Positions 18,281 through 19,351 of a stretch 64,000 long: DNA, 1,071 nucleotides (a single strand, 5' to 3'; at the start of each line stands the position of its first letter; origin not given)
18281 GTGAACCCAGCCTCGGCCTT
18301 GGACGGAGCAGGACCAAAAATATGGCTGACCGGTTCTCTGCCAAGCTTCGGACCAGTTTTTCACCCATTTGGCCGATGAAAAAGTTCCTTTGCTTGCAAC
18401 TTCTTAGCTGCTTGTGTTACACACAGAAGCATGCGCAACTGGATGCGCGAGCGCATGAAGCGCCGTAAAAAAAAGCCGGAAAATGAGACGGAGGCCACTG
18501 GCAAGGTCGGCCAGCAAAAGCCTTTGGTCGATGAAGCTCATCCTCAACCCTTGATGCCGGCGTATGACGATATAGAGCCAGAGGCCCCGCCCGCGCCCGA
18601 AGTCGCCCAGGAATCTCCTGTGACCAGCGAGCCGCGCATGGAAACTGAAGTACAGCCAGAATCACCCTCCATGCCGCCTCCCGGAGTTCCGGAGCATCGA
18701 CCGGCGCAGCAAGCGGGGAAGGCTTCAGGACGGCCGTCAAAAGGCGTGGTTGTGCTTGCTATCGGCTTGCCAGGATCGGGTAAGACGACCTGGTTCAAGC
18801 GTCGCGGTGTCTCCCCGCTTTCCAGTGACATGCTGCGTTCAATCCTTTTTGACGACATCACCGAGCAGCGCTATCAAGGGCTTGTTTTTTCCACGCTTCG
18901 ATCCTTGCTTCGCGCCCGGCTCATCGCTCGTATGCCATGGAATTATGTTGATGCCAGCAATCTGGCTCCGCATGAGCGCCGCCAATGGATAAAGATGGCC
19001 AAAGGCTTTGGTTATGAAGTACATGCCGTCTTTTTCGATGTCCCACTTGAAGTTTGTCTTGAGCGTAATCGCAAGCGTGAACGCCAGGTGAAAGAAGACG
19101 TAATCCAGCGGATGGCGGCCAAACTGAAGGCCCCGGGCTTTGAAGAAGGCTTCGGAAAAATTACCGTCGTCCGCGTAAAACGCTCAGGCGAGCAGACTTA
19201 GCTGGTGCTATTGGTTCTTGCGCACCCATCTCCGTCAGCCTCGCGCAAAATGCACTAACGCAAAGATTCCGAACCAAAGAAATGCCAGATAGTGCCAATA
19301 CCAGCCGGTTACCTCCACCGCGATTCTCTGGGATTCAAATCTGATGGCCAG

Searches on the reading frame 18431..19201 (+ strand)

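Call 44: search_protein_families(library=pfam, proteins=[window:18431-19201:+], max_evalue=0.00001)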
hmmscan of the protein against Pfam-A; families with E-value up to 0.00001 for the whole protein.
window:18431-19201:+ (256 aa): 1 family
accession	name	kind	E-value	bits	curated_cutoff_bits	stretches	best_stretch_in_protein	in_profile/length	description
PF13671.12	AAA_33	-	5.9e-24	85.4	27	1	107-235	1-143/143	AAA domain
